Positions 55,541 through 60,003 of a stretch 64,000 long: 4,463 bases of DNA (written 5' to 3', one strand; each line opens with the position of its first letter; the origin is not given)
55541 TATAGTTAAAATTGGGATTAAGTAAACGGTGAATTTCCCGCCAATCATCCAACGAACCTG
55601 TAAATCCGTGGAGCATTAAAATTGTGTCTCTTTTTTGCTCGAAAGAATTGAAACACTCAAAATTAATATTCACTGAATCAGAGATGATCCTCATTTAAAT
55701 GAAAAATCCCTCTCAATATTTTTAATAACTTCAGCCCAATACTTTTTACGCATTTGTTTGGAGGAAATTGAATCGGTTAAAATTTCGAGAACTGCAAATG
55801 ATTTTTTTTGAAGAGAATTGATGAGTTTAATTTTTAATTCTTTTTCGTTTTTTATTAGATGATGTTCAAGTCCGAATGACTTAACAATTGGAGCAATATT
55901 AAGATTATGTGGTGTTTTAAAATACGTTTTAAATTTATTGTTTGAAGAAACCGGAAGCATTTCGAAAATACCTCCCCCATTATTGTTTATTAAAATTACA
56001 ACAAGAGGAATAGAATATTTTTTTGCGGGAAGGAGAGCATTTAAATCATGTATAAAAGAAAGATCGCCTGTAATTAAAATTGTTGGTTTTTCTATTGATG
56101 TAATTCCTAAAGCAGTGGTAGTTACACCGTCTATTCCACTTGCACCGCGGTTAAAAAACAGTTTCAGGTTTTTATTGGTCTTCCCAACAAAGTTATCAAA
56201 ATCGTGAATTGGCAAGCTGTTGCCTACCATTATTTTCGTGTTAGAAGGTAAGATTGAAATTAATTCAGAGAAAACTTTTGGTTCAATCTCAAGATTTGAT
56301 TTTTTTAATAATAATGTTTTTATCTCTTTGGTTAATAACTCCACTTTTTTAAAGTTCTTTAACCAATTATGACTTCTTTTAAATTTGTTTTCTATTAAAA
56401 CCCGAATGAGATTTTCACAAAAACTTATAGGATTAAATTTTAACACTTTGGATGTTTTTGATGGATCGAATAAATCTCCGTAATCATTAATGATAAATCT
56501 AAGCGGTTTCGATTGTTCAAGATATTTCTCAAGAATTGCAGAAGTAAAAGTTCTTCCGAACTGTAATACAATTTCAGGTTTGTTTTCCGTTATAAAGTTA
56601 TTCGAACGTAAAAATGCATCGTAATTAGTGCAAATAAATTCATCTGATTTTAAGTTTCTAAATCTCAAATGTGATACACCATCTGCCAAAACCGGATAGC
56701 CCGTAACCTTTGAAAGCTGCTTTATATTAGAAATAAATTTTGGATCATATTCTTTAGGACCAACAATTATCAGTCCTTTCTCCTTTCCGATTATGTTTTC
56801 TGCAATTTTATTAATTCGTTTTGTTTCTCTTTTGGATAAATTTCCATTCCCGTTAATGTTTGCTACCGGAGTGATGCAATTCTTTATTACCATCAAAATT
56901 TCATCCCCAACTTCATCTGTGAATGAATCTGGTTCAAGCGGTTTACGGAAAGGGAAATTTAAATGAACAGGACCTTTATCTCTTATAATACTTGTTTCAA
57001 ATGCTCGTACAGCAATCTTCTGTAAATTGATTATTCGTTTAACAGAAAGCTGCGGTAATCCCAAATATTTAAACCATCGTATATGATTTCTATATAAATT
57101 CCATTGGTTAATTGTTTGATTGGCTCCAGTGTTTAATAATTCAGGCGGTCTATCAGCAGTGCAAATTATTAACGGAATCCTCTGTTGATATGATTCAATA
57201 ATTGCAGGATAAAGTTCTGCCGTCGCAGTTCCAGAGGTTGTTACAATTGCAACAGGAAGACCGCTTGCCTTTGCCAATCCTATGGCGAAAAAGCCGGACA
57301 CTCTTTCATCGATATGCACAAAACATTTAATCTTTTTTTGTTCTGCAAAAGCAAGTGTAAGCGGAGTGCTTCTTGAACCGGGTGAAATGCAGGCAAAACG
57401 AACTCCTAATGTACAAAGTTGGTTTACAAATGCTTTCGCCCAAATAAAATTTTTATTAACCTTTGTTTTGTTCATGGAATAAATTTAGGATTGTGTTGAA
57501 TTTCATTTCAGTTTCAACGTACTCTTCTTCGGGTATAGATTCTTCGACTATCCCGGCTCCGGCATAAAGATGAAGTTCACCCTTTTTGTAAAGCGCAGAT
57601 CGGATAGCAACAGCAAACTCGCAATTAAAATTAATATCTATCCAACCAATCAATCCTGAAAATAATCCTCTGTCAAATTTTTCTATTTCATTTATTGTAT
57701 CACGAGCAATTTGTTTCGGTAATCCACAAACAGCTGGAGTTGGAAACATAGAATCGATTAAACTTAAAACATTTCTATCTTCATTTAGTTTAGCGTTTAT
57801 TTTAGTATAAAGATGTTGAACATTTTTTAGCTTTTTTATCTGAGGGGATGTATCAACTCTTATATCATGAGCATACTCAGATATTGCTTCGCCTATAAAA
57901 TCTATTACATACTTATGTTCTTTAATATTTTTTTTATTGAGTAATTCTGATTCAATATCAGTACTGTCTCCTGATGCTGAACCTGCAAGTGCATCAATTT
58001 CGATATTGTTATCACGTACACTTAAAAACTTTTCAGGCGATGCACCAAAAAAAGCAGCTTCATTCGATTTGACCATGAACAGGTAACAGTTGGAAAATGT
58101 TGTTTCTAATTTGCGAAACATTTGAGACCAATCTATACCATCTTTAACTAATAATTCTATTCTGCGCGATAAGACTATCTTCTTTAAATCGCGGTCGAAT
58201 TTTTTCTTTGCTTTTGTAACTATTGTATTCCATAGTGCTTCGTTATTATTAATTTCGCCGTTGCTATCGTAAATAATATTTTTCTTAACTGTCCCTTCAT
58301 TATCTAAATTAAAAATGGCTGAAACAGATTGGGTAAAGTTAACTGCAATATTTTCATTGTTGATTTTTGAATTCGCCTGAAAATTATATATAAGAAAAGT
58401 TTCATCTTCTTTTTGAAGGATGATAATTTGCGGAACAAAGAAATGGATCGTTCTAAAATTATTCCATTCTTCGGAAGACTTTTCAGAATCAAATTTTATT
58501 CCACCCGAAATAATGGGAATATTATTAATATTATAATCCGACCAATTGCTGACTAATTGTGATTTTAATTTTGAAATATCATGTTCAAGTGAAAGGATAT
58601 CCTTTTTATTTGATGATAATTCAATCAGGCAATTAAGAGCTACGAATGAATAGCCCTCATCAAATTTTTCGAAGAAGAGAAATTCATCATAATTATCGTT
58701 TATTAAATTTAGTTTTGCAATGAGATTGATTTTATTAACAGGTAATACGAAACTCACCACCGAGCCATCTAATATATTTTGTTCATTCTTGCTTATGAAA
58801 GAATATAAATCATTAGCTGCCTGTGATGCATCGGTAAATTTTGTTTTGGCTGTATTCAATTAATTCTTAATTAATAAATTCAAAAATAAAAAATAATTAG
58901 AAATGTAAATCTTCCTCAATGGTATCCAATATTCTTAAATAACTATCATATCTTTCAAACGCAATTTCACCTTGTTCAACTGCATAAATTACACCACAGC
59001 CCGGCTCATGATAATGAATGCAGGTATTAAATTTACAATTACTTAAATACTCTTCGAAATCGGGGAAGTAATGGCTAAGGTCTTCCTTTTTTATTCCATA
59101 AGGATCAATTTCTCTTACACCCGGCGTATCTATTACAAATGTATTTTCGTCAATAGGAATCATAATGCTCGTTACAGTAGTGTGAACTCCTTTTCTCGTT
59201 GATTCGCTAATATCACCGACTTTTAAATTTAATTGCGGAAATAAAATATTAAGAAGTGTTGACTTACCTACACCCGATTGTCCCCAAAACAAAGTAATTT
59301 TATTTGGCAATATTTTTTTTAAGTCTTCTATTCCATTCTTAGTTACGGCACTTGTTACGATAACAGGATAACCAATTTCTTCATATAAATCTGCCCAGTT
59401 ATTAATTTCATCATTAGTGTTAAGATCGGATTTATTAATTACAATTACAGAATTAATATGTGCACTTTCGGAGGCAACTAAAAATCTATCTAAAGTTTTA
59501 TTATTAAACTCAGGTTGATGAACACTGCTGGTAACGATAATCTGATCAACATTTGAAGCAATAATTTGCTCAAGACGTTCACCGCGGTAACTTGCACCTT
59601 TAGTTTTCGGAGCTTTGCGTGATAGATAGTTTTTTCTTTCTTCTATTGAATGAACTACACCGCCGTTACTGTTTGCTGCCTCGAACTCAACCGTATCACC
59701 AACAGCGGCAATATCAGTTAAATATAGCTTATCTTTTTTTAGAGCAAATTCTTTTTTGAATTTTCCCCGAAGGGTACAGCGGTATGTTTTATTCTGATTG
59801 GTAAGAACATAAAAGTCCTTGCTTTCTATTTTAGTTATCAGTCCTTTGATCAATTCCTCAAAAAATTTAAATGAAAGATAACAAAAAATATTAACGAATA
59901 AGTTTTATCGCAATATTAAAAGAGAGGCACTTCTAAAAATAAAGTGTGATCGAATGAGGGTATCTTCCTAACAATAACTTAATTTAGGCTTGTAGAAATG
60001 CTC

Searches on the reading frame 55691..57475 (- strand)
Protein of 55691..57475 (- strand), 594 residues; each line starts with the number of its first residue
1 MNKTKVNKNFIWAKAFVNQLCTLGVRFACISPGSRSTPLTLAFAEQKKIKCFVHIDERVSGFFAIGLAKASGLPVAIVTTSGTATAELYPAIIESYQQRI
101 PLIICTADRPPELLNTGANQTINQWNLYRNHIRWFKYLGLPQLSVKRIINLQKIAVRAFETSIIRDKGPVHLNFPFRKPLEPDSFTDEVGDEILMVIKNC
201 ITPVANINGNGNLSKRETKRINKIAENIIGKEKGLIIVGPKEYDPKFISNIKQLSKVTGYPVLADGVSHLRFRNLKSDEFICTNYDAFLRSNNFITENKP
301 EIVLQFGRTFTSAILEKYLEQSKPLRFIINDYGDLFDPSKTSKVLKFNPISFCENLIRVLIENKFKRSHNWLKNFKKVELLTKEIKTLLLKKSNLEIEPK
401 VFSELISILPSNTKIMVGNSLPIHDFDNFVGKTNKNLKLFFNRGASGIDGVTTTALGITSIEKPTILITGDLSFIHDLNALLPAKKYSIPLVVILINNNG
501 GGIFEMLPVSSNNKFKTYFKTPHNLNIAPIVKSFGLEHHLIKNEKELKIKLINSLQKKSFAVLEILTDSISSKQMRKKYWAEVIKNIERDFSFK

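Call 3: search_protein_families(library=pfam, proteins=[window:55691-57475:-])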
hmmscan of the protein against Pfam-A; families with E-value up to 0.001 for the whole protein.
window:55691-57475:- (594 aa): 3 families
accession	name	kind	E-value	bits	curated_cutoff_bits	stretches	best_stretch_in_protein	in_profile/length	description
PF02776.23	TPP_enzyme_N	-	1.2e-20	73.9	26.8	1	13-124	4-116/119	Thiamine pyrophosphate enzyme, N-terminal TPP binding domain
PF02775.26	TPP_enzyme_C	-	5e-13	49.6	21.9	1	453-565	35-151/151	Thiamine pyrophosphate enzyme, C-terminal TPP binding domain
PF16582.11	TPP_enzyme_M_2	-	1.4e-08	35.2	30.1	1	230-414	37-205/208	Middle domain of thiamine pyrophosphate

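Call 5: search_protein_families(library=ncbifam, proteins=[window:55691-57475:-])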
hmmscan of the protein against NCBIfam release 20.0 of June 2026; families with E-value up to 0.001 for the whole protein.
window:55691-57475:- (594 aa): 38 families (the best 25 are shown)
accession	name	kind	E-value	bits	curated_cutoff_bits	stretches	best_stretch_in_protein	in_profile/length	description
TIGR00173.1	menD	equivalog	1.5e-123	413.3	244.2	1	12-459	2-433/435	2-succinyl-5-enolpyruvyl-6-hydroxy-3-cyclohexene-1-carboxylic-acid synthase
NF006319.0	PRK08527.1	equivalog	1.7e-18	66.3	905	1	46-568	40-539/565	acetolactate synthase large subunit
TIGR00118.1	acolac_lg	equivalog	2.9e-18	65.6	538.35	1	14-569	5-536/557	biosynthetic-type acetolactate synthase large subunit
NF004919.0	PRK06276.1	equivalog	1.2e-16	60.1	866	1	13-571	4-542/582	acetolactate synthase large subunit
NF006016.1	PRK08155.1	equivalog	2.4e-15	56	870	1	13-175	6-161/554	acetolactate synthase large subunit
NF006052.0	PRK08199.1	subfamily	3.2e-13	48.9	539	1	13-570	11-540/559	thiamine pyrophosphate protein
NF006524.0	PRK08978.1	equivalog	1.4e-11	43.4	738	2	13-175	4-158/548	acetolactate synthase 2 catalytic subunit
NF006203.0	PRK08327.1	equivalog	1.6e-11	43.5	456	1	12-264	11-255/571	thiamine pyrophosphate-requiring protein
NF004772.0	PRK06112.1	subfamily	1.6e-11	43.3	673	1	402-569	393-561/578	acetolactate synthase catalytic subunit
NF006122.0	PRK08266.1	subfamily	3.2e-11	42.4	571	2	453-567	409-524/543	hypothetical protein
NF005364.0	PRK06882.1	equivalog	1.1e-10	40.6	1083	1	13-556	7-533/574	acetolactate synthase 3 large subunit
NF005712.0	PRK07524.1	subfamily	2e-10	39.7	500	1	401-569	364-531/536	5-guanidino-2-oxopentanoate decarboxylase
NF005039.0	PRK06456.1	equivalog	2.6e-10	39.4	868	1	13-503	5-480/572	acetolactate synthase large subunit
NF006187.0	PRK08322.1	equivalog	3.1e-10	39.1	509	1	461-574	424-535/548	acetolactate synthase large subunit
NF005040.0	PRK06457.1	equivalog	1.9e-09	36.4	788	1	361-570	314-521/549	pyruvate dehydrogenase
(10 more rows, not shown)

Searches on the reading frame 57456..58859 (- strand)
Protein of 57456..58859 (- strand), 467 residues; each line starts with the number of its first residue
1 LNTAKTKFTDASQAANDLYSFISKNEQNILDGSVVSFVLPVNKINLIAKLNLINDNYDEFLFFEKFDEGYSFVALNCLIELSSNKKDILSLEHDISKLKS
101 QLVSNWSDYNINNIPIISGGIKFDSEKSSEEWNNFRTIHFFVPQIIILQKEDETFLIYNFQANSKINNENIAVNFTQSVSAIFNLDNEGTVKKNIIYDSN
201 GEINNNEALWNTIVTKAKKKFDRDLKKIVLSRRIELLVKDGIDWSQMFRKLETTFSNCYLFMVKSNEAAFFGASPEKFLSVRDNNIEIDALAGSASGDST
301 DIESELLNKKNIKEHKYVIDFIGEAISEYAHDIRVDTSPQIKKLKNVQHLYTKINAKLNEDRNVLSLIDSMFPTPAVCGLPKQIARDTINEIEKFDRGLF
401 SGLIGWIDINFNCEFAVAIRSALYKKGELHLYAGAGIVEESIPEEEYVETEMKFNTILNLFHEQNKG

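Call 3: search_protein_families(library=pfam, proteins=[window:57456-58859:-])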
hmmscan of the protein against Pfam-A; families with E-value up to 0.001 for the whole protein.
window:57456-58859:- (467 aa): 1 family
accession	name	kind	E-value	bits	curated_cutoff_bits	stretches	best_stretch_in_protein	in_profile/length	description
PF00425.24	Chorismate_bind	-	2.3e-68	231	27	1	210-453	5-257/257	chorismate binding enzyme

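Call 5: search_protein_families(library=ncbifam, proteins=[window:57456-58859:-])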
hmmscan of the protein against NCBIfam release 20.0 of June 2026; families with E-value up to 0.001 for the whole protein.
window:57456-58859:- (467 aa): 26 families (the best 25 are shown)
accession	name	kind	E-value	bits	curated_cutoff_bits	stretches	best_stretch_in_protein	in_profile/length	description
TIGR00543.1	isochor_syn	subfamily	1.5e-90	304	224.75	1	116-460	2-348/349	isochorismate synthase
NF005459.0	PRK07054.1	equivalog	1.1e-76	258.9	475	1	34-459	28-454/476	isochorismate synthase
NF005380.0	PRK06923.1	equivalog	3.6e-55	187.8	486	1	191-460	107-388/399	isochorismate synthase DhbC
TIGR01820.1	TrpE-arch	equivalog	2.5e-48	165.5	512.05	1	133-459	123-446/449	anthranilate synthase component I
TIGR00564.1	trpE_most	equivalog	5.5e-46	157.5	517.7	1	133-458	117-451/455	anthranilate synthase component I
NF011591.0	PRK15016.1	equivalog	3.5e-44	151.4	624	1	203-461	123-388/391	isochorismate synthase EntC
NF010089.0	PRK13574.1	equivalog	3e-40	138.5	527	1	125-456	87-413/421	anthranilate synthase component I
NF011588.0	PRK15012.1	equivalog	1.3e-38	133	488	1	204-457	166-424/431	isochorismate synthase MenF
NF010087.0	PRK13572.1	equivalog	1.1e-36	126.5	580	1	204-461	169-431/435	anthranilate synthase component I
TIGR01824.1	PabB-clade2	equivalog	2.6e-34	119.1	408.55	1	205-455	94-353/355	aminodeoxychorismate synthase, component I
TIGR00553.1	pabB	equivalog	1.4e-33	116.5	328.4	1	245-456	109-328/329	aminodeoxychorismate synthase component I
NF010082.0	PRK13567.1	equivalog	2.5e-33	115.5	576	1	140-459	133-465/468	anthranilate synthase component I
TIGR03494.1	salicyl_syn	equivalog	5.6e-33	114.4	325.15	1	200-459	154-421/425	salicylate synthase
NF010086.0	PRK13571.1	equivalog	1.3e-32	113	693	1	207-460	230-496/510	anthranilate synthase component I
NF005009.0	PRK06404.1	equivalog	5.6e-31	108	422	1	182-456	75-349/351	anthranilate synthase component I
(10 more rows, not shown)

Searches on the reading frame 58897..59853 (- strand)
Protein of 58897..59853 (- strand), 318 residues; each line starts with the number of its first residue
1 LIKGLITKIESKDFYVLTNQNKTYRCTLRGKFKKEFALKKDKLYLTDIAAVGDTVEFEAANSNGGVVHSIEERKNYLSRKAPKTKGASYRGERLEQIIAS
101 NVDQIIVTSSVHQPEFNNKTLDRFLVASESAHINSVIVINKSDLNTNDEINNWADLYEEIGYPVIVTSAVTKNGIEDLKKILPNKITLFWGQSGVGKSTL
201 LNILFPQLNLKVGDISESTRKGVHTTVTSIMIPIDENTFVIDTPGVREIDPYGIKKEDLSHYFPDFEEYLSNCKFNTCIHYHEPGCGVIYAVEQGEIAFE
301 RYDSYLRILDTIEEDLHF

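Call 3: search_protein_families(library=pfam, proteins=[window:58897-59853:-])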
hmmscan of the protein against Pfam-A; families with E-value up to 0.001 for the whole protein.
window:58897-59853:- (318 aa): 7 families
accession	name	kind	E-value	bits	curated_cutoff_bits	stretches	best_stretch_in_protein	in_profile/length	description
PF03193.22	RsgA_GTPase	-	1.4e-57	194.7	30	1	70-250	1-172/174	RsgA GTPase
PF16745.11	RsgA_N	-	1.3e-09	38.1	27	1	3-67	1-54/54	RsgA N-terminal domain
PF01926.29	MMR_HSR1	-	5e-09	36.7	21.9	1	189-257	4-69/113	50S ribosome-binding GTPase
PF02421.24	FeoB_N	-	2.7e-08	33.9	27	0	131-180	104-154/156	Ferrous iron transport protein B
PF00735.24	Septin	-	8.9e-05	22.3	26.2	0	189-245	9-71/280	Septin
PF00005.33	ABC_tran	-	0.00014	23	25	1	182-216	9-43/137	ABC transporter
PF16897.10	MMR_HSR1_Xtn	-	0.00045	20.6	35.2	1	126-184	49-102/106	C-terminal region of MMR_HSR1 domain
